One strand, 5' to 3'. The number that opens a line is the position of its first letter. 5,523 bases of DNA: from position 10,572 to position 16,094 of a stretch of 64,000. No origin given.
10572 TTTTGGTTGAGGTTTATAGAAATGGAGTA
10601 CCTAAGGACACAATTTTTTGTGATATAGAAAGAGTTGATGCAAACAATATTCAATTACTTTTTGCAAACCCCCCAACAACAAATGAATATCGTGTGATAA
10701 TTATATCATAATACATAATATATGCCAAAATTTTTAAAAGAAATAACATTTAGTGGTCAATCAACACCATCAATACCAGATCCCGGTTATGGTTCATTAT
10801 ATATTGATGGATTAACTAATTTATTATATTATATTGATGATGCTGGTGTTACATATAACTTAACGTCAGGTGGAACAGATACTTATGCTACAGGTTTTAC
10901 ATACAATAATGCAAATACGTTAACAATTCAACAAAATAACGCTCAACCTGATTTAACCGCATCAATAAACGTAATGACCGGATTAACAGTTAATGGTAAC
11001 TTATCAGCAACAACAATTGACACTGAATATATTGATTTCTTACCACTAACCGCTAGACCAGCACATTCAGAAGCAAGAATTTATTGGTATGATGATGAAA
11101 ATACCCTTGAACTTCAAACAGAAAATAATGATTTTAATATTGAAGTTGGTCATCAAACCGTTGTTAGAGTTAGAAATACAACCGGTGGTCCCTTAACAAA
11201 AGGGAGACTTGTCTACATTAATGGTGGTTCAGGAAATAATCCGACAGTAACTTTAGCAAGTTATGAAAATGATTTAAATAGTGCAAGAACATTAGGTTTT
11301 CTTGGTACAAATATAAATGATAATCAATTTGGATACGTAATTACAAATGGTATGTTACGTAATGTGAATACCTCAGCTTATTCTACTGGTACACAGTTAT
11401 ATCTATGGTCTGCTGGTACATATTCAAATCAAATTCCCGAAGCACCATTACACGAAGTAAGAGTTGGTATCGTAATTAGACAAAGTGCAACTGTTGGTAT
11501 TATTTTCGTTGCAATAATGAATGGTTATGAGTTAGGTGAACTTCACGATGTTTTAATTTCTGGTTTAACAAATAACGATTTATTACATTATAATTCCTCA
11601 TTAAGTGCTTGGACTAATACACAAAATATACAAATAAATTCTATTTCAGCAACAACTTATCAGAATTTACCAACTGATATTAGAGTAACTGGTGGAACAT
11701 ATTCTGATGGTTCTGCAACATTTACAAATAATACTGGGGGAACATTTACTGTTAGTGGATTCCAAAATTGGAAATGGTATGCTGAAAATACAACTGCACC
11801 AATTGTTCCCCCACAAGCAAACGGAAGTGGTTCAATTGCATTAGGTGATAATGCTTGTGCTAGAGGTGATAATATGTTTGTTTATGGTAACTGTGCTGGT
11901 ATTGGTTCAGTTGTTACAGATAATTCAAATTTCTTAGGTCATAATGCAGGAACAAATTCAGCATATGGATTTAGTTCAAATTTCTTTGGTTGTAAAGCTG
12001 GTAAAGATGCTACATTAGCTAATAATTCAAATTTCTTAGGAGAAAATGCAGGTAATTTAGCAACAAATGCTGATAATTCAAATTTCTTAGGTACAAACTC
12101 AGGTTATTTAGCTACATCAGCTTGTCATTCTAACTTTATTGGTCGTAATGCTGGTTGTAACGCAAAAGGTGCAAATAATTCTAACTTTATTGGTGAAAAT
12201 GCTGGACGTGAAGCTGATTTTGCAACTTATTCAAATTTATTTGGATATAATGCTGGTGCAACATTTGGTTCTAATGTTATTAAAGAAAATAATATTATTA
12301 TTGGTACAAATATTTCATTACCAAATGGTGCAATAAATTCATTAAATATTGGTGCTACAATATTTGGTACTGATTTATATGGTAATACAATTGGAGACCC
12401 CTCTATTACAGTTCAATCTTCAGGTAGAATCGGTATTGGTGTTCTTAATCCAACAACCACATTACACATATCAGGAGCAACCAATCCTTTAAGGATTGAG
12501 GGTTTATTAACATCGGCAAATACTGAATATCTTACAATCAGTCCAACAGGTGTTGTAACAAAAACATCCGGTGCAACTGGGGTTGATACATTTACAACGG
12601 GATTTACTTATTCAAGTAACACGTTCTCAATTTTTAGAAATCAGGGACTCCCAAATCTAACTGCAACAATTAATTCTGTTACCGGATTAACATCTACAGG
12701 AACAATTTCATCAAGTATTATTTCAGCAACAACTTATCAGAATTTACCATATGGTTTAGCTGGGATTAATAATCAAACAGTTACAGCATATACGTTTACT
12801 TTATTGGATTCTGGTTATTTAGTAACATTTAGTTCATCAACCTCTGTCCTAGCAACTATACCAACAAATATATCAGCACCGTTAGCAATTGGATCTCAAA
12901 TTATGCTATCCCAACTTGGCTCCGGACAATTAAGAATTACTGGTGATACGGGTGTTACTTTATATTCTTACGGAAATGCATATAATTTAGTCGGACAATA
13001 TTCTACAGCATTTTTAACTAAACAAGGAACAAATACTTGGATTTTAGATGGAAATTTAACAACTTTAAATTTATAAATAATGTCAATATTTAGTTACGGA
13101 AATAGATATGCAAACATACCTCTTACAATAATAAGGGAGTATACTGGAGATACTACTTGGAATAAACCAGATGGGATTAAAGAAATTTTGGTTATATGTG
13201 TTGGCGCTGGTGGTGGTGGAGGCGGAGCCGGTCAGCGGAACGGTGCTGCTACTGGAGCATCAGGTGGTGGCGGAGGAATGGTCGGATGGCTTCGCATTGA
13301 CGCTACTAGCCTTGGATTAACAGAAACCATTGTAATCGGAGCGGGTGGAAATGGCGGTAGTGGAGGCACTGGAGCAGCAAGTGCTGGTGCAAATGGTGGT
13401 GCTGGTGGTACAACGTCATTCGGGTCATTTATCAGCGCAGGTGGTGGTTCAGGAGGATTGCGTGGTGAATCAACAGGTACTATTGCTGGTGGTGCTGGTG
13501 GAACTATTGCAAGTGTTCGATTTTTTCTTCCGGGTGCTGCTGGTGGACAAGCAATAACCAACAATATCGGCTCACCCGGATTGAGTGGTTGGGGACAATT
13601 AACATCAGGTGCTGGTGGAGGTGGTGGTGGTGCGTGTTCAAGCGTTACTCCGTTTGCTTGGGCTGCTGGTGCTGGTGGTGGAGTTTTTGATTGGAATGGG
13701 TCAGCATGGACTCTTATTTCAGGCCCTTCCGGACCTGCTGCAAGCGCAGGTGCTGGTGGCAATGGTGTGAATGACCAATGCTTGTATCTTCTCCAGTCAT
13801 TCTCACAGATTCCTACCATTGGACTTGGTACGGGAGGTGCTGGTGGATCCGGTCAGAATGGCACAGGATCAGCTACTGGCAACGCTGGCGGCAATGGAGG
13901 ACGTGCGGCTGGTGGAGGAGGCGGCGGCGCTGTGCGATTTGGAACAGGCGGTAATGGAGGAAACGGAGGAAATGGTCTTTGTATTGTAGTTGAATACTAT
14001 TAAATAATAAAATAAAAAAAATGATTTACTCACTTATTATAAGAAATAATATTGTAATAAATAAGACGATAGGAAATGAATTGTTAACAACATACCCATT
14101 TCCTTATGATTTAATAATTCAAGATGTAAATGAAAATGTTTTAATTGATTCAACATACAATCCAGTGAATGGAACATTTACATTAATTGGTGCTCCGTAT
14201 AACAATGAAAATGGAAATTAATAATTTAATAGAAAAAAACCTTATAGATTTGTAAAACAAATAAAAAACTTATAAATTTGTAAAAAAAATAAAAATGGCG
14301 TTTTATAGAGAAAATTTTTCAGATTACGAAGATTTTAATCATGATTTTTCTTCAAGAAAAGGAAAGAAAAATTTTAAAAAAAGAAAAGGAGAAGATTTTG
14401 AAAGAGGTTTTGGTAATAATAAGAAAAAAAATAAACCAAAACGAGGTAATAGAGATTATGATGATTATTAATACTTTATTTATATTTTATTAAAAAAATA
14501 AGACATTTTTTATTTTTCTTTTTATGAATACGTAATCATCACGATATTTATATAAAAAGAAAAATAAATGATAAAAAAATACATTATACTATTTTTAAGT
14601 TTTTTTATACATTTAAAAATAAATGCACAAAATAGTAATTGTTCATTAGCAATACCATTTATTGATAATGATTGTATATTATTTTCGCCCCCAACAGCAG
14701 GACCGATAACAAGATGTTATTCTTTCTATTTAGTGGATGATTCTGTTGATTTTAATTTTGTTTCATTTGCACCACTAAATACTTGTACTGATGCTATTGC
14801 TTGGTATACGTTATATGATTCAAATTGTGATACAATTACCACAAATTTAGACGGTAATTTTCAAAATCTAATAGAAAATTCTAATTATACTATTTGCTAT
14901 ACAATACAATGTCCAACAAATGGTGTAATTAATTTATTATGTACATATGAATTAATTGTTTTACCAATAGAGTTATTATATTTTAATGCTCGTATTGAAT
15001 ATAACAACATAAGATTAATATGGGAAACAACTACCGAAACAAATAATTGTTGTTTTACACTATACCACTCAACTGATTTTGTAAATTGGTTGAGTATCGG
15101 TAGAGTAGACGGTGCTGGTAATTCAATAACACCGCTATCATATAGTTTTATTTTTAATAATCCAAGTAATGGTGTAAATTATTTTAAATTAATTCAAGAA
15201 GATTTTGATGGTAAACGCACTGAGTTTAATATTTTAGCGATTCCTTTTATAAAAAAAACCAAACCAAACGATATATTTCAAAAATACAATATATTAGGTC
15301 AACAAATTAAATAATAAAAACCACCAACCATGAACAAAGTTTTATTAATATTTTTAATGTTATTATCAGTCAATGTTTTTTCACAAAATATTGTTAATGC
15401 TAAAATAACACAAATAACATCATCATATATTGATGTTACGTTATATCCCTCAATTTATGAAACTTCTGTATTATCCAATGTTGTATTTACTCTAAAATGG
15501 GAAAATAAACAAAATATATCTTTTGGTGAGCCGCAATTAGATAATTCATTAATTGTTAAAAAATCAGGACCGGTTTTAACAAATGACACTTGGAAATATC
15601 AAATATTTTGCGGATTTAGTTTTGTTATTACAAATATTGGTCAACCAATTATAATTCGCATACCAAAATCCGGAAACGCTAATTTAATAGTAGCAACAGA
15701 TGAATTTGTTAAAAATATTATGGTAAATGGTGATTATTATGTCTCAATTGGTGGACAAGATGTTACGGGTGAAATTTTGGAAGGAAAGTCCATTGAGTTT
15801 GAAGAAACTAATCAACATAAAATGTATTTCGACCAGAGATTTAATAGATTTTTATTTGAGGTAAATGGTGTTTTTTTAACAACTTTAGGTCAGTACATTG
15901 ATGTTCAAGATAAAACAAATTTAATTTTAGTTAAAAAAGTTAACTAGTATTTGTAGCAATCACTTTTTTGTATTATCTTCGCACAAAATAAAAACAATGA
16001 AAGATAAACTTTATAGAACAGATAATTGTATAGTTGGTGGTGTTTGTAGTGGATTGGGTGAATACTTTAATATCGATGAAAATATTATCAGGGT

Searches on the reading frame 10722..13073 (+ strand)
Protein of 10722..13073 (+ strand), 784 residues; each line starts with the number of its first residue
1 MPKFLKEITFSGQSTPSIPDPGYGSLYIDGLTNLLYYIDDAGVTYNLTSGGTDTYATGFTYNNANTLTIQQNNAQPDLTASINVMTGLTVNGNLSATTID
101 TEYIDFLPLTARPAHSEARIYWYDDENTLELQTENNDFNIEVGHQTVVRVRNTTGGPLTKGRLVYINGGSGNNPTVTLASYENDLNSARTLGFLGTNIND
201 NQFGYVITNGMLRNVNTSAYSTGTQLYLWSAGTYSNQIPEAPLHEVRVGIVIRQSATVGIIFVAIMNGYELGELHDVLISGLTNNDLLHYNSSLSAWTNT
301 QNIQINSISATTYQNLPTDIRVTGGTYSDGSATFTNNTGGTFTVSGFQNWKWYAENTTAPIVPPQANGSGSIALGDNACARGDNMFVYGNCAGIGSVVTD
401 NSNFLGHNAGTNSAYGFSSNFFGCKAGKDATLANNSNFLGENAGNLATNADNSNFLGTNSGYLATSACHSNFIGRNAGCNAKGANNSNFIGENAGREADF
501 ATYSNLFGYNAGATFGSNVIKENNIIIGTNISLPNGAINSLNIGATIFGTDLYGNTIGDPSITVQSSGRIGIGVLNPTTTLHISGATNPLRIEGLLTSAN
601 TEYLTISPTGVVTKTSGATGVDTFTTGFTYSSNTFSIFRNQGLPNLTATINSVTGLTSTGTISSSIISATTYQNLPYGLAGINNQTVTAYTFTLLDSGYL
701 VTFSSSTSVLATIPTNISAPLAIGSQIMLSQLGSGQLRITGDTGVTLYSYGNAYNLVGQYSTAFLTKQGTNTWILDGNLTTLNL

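Call 12: search_protein_families(library=phrogs, proteins=[window:10722-13073:+], max_evalue=0.001)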
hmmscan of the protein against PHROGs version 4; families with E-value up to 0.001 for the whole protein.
window:10722-13073:+ (784 aa): 3 families
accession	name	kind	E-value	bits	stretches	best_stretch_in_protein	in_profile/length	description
phrog_21510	-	unknown function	2.7e-12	47.2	1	680-781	454-555/555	-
phrog_8780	-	tail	3e-11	43.3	1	679-779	656-755/755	minor tail protein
phrog_29752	-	unknown function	3.6e-07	31.2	1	272-347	54-131/195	-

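Call 13: search_protein_families(library=pfam, proteins=[window:10722-13073:+], max_evalue=0.01)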
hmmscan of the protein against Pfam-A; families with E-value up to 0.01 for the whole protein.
window:10722-13073:+ (784 aa): 0 families

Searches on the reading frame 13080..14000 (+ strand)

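Call 12: search_protein_families(library=phrogs, proteins=[window:13080-14000:+], max_evalue=0.001)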
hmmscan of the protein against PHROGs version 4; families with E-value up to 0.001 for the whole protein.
window:13080-14000:+ (307 aa): 3 families
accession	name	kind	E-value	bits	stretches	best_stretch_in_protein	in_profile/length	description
phrog_863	-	tail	6.5e-21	75.9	1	15-207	397-586/690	tail fiber assembly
phrog_2295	-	unknown function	7.9e-10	38.9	1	16-303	576-844/1183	-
phrog_754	-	tail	0.00067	20.4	0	30-301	64-320/325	minor tail protein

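Call 13: search_protein_families(library=pfam, proteins=[window:13080-14000:+], max_evalue=0.01)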
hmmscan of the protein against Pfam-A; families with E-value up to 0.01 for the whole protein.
window:13080-14000:+ (307 aa): 1 family
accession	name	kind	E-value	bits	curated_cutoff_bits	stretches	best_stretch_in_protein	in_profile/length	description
PF21722.4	Gly_rich_2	-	1e-07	32.7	24.3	1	22-229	3-202/226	Glycine-rich domain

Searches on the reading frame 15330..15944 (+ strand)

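Call 13: search_protein_families(library=pfam, proteins=[window:15330-15944:+], max_evalue=0.01)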
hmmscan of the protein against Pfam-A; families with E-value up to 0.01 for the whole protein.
window:15330-15944:+ (205 aa): 0 families

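Call 14: search_protein_families(library=ncbifam, proteins=[window:15330-15944:+], max_evalue=0.1)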
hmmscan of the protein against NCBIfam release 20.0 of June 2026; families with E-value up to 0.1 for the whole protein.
window:15330-15944:+ (205 aa): 1 family
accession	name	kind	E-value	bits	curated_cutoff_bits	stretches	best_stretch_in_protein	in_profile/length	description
TIGR03844.1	cysteate_syn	equivalog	0.013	14.3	324.9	1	96-141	132-178/398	cysteate synthase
